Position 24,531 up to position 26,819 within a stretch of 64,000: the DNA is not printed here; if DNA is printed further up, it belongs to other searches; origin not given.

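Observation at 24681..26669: Single polypeptide fusing chorismate mutase, prephenate dehydratase (with ACT) and DAHP synthase I-beta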

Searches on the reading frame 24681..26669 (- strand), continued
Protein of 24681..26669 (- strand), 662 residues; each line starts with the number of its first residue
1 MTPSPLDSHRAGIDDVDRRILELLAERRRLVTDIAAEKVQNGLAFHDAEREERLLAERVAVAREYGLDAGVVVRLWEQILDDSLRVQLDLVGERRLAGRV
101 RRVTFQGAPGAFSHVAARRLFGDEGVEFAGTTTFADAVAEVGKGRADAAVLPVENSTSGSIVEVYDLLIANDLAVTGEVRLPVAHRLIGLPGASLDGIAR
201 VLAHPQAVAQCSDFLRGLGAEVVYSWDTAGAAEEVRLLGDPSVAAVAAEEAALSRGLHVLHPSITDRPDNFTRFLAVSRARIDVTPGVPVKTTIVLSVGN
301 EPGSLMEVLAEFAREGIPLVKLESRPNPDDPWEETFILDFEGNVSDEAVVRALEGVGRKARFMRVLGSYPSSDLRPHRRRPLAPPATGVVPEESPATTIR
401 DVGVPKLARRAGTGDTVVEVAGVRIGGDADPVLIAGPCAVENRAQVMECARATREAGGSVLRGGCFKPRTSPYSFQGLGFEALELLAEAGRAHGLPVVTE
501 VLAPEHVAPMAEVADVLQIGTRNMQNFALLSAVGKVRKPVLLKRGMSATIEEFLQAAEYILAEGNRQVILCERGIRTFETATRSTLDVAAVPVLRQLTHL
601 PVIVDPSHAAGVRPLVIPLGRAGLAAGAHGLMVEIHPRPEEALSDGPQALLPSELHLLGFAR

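Call 36: list_cluster_members(proteins=[P0121, P0124, P0128, P0131, P0133, P0142, P0147, P0161, P0181, P0227])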
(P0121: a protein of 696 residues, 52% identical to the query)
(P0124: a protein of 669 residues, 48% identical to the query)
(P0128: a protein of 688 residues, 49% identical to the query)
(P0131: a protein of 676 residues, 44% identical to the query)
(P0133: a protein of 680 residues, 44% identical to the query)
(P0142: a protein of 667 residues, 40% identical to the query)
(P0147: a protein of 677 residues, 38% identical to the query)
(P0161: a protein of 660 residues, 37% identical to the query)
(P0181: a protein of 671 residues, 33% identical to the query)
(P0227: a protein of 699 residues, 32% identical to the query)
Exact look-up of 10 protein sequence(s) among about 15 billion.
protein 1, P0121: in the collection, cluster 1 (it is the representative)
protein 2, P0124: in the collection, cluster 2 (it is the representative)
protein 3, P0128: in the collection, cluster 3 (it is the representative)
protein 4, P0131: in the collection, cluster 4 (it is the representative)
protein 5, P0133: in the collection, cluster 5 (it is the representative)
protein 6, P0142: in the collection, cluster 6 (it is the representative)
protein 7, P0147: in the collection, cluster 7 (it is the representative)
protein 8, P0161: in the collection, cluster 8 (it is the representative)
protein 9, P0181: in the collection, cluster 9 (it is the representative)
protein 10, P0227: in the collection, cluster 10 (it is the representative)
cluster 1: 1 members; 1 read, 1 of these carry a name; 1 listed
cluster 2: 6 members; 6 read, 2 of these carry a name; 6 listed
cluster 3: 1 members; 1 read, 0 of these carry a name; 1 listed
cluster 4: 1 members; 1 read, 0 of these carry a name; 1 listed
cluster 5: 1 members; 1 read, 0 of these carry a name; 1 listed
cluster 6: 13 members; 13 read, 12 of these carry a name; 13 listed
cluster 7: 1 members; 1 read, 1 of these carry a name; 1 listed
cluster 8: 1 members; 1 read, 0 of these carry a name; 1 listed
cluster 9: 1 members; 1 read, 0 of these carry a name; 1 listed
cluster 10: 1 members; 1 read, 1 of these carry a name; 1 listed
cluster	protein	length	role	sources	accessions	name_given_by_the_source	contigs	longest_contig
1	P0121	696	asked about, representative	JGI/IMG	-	chorismate mutase/prephenate dehydratase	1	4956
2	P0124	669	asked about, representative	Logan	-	-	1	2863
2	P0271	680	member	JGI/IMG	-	chorismate mutase / prephenate dehydratase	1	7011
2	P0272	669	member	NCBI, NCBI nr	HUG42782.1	MAG TPA: bifunctional 3-deoxy-7-phosphoheptulonate synthase/chorismate mutase ... | bifunctional 3-deoxy-7-phosphoheptulonate synthase/chorismate mutase [Acidobacteriota ...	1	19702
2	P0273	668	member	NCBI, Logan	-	-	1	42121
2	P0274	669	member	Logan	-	-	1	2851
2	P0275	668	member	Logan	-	-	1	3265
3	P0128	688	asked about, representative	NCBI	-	-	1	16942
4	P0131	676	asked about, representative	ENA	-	-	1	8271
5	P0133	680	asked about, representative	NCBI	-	-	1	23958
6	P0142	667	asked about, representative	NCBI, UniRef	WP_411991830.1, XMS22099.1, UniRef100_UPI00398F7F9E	3-deoxy-7-phosphoheptulonate synthase [Agarivorans sp. DSG3-1] | 3-deoxy-7-phosphoheptulonate synthase n=1 Tax=Agarivorans sp. DSG3-1 TaxID=3342249 ...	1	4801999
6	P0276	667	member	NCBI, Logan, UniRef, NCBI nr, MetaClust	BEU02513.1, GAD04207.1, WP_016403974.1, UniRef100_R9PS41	chorismate mutase [Agarivorans sp. OAG1] | chorismate mutase n=1 Tax=Agarivorans albus MKT 106 TaxID=1331007 RepID=R9PS41_AGAAL | 3-deoxy-7-phosphoheptulonate synthase [Agarivorans albus]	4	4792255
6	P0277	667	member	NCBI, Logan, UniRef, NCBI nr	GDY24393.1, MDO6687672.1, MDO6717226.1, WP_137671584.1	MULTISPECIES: 3-deoxy-7-phosphoheptulonate synthase [unclassified Agarivorans] | 3-deoxy-7-phosphoheptulonate synthase n=1 Tax=unclassified Agarivorans TaxID=2636026 ...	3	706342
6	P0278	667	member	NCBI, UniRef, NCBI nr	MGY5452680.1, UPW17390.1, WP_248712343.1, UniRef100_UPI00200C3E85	3-deoxy-7-phosphoheptulonate synthase [Agarivorans sp. MS3-6] | 3-deoxy-7-phosphoheptulonate synthase n=1 Tax=Agarivorans sp. TSD2052 TaxID=2937286 ... | 3-deoxy-7-phosphoheptulonate synthase [Agarivorans sp. TSD2052]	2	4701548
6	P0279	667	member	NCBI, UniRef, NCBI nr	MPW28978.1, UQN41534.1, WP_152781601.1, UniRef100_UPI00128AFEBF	3-deoxy-7-phosphoheptulonate synthase [Agarivorans sp. B2Z047] | 3-deoxy-7-phosphoheptulonate synthase n=1 Tax=Agarivorans sp. B2Z047 TaxID=2652721 ...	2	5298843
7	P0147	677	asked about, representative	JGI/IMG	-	chorismate mutase/prephenate dehydratase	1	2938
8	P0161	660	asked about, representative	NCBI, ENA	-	-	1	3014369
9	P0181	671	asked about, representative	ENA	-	-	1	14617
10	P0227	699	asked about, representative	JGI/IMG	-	chorismate mutase/prephenate dehydratase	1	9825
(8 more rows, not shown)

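Call 42: find_homologous_proteins(query=P0142, max_evalue=1e-30)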
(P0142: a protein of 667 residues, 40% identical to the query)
Query P0142 (667 aa): 4756 proteins with E <= 1e-30 among 8000 candidates; the best 120 are listed.
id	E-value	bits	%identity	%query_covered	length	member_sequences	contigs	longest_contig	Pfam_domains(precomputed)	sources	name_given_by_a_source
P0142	0.0e+0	1466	100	100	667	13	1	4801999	PF00800.24,PF00793.27,PF01817.27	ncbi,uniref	ncbi:3-deoxy-7-phosphoheptulonate synthase [Agarivorans sp. DSG3-1]|uniref:3-deoxy-7-phosphoheptulon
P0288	0.0e+0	1301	88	100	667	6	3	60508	PF00800.24,PF00793.27,PF01817.27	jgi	-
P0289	0.0e+0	1293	87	100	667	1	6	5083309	PF00800.24,PF00793.27,PF01817.27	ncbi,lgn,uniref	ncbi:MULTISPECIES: 3-deoxy-7-phosphoheptulonate synthase [unclassified Agarivorans]|uniref:3-deoxy-7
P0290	0.0e+0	1102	74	100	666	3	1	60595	PF00800.24,PF00793.27,PF01817.27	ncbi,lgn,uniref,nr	ncbi:3-deoxy-7-phosphoheptulonate synthase [Aliagarivorans taiwanensis]|uniref:3-deoxy-7-phosphohept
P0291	1.5e-293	993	67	100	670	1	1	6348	PF03102.21,PF00800.24,PF00793.27,PF01817.27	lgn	-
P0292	5.0e-288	975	66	100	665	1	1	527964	PF00800.24,PF00793.27,PF01817.27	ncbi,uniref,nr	ncbi:chorismate mutase [Alginatibacterium sediminis]|uniref:chorismate mutase n=1 Tax=Alginatibacter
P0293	1.6e-277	940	64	100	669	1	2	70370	PF03102.21,PF00800.24,PF00793.27,PF01817.27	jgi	jgi:chorismate mutase/prephenate dehydratase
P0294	2.7e-251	853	59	100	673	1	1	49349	PF03102.21,PF00800.24,PF00793.27,PF01817.27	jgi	-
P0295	7.9e-224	763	54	99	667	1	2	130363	PF03102.21,PF00800.24,PF00793.27,PF01817.27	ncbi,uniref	ncbi:3-deoxy-7-phosphoheptulonate synthase [Corallincola platygyrae]|uniref:chorismate mutase n=1 Ta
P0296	1.4e-221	755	53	100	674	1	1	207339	PF03102.21,PF00800.24,PF01842.32,PF00793.27,PF01817.27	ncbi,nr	ncbi:bifunctional 3-deoxy-7-phosphoheptulonate synthase/chorismate mutase [Marinobacter hydrocarbono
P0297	1.1e-215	736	52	99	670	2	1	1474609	PF03102.21,PF00800.24,PF00793.27,PF01817.27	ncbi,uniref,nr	ncbi:3-deoxy-7-phosphoheptulonate synthase [Corallincola luteus]|uniref:chorismate mutase n=1 Tax=Co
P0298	1.2e-215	736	52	100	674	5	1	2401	PF03102.21,PF00800.24,PF00793.27,PF01817.27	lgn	-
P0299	4.8e-215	734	51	100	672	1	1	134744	PF03102.21,PF00800.24,PF01842.32,PF00793.27,PF01817.27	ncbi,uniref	ncbi:prephenate dehydratase [Celerinatantimonas sp. YJH-8]|uniref:prephenate dehydratase n=1 Tax=Cel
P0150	1.7e-213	729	51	100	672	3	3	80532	PF03102.21,PF00800.24,PF01842.32,PF00793.27,PF01817.27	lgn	-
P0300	2.4e-211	722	53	100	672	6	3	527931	PF03102.21,PF00800.24,PF00793.27,PF01817.27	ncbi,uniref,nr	ncbi:bifunctional 3-deoxy-7-phosphoheptulonate synthase/chorismate mutase [Ferrimonas balearica]|uni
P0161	1.1e-198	680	48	100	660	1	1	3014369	PF00800.24,PF00793.27,PF01817.27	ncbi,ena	-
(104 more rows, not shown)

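Call 43: list_cluster_members(proteins=[P0001, P0002, P0003, P0004, P0006, P0012, P0013, P0019, P0094, P0161])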
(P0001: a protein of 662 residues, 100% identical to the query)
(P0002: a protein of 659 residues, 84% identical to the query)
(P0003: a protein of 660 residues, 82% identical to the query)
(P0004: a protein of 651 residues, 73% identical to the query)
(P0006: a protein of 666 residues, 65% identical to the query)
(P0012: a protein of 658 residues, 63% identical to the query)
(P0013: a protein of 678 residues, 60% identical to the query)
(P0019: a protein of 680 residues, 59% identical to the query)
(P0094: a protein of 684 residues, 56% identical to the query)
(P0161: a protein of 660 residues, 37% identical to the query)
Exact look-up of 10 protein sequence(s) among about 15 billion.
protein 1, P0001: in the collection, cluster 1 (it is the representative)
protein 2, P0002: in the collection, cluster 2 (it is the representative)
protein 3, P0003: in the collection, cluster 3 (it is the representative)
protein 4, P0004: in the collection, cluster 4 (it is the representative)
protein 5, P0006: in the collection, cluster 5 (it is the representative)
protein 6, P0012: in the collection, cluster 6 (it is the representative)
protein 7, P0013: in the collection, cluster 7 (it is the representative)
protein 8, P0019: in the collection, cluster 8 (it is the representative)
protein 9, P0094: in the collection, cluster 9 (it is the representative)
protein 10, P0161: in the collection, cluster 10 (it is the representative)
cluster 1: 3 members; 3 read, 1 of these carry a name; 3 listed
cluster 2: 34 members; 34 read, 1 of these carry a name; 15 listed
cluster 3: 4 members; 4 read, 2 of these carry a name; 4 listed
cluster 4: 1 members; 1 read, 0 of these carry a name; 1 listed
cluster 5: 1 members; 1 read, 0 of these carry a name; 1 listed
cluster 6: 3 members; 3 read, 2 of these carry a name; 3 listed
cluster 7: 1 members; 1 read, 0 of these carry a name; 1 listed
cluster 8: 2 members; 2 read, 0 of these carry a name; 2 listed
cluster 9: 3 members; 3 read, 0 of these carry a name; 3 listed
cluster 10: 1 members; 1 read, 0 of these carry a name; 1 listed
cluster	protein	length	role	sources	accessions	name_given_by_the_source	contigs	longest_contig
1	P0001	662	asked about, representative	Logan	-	-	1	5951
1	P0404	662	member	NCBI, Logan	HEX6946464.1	MAG TPA: bifunctional 3-deoxy-7-phosphoheptulonate synthase/chorismate mutase ...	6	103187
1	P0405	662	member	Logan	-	-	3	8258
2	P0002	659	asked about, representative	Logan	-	-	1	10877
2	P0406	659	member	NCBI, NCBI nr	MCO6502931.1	MAG: bifunctional 3-deoxy-7-phosphoheptulonate synthase/chorismate mutase ... | bifunctional 3-deoxy-7-phosphoheptulonate synthase/chorismate mutase [Acidimicrobiales ...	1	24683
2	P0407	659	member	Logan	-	-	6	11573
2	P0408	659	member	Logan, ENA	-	-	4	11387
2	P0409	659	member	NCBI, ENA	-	-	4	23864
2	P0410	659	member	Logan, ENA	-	-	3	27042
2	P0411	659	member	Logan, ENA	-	-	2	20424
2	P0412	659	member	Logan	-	-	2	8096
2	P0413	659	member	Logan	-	-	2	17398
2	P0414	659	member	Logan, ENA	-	-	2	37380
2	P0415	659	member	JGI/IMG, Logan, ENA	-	-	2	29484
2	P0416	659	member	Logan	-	-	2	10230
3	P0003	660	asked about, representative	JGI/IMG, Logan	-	chorismate mutase/prephenate dehydratase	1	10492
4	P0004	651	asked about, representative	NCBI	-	-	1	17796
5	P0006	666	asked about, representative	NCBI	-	-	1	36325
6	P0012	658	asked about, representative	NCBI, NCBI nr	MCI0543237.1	MAG: bifunctional 3-deoxy-7-phosphoheptulonate synthase/chorismate mutase [Actinobacteria ... | bifunctional 3-deoxy-7-phosphoheptulonate synthase/chorismate mutase [Actinomycetota ...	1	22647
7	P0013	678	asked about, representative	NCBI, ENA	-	-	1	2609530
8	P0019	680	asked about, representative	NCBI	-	-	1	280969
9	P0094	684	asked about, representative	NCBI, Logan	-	-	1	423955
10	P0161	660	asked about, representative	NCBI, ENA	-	-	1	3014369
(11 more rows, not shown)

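Call 51: fold_search(model_id=the predicted structure, library=pdb)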
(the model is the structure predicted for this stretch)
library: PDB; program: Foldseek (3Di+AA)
matches with E <= 10: 1842; with E <= 0.001: 629
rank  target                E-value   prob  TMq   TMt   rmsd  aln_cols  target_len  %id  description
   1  1vs1_B                8.1e-31  1.00  0.37  0.89   2.3       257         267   64  Crystal structure of 3-deoxy-D-arabino-heptulosonate-7-phosphate synthase (DAHP synthase) from Aeropyrum pernix in com (released 2006-05-16)
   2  1vs1_C                8.6e-31  1.00  0.37  0.89   2.4       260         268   65  Crystal structure of 3-deoxy-D-arabino-heptulosonate-7-phosphate synthase (DAHP synthase) from Aeropyrum pernix in com (released 2006-05-16)
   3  1vs1_A                2.0e-30  1.00  0.37  0.88   2.4       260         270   65  Crystal structure of 3-deoxy-D-arabino-heptulosonate-7-phosphate synthase (DAHP synthase) from Aeropyrum pernix in com (released 2006-05-16)
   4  1vs1_D                2.1e-30  1.00  0.37  0.88   2.4       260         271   65  Crystal structure of 3-deoxy-D-arabino-heptulosonate-7-phosphate synthase (DAHP synthase) from Aeropyrum pernix in com (released 2006-05-16)
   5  1rzm_A                1.4e-29  1.00  0.37  0.70  14.7       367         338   43  Crystal structure of 3-deoxy-D-arabino-heptulosonate-7-phosphate synthase (DAHPS) from Thermotoga maritima complexed w (released 2004-08-10)
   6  4grs_A                2.0e-29  1.00  0.37  0.72  12.3       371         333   44  Crystal structure of a chimeric DAH7PS (released 2013-02-06)
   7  4grs_C                6.0e-29  1.00  0.37  0.72  12.2       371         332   43  Crystal structure of a chimeric DAH7PS (released 2013-02-06)
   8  6vh5_D                7.1e-29  1.00  0.39  0.87   2.8       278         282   35  Crystal structure of prephenate dehydratase from brucella melitensis biovar abortus 2308 in complex with phenylalanine (released 2020-01-29)
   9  4grs_D                8.0e-29  1.00  0.37  0.72  12.3       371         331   43  Crystal structure of a chimeric DAH7PS (released 2013-02-06)
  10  6vh5_C                1.3e-28  1.00  0.39  0.88   2.6       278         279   35  Crystal structure of prephenate dehydratase from brucella melitensis biovar abortus 2308 in complex with phenylalanine (released 2020-01-29)
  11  4c1l_A                1.7e-28  1.00  0.36  0.89   2.6       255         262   57  Crystal structure of pyrococcus furiosus 3-deoxy-D-arabino- heptulosonate 7-phosphate synthase I181D interface mutant (released 2013-11-20)
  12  1zco_A                1.7e-28  1.00  0.35  0.86   2.6       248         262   58  Crystal structure of pyrococcus furiosus 3-deoxy-D-arabino-heptulosonate 7-phosphate synthase (released 2005-10-18)
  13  1vr6_A                1.7e-28  1.00  0.37  0.69  12.2       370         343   43  Crystal structure of Phospho-2-dehydro-3-deoxyheptonate aldolase (DAHP synthase) (TM0343) from Thermotoga Maritima at  (released 2005-03-08)
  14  6vh5_A                2.9e-28  1.00  0.39  0.87   2.6       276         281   35  Crystal structure of prephenate dehydratase from brucella melitensis biovar abortus 2308 in complex with phenylalanine (released 2020-01-29)
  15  1vr6_B                4.1e-28  1.00  0.36  0.69  12.1       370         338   41  Crystal structure of Phospho-2-dehydro-3-deoxyheptonate aldolase (DAHP synthase) (TM0343) from Thermotoga Maritima at  (released 2005-03-08)
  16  6vh5_B                5.2e-28  1.00  0.39  0.88   2.6       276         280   35  Crystal structure of prephenate dehydratase from brucella melitensis biovar abortus 2308 in complex with phenylalanine (released 2020-01-29)
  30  2qmx_A                3.5e-25  1.00  0.38  0.87   3.0       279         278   36  The crystal structure of L-Phe inhibited prephenate dehydratase from Chlorobium tepidum TLS (released 2007-08-07)
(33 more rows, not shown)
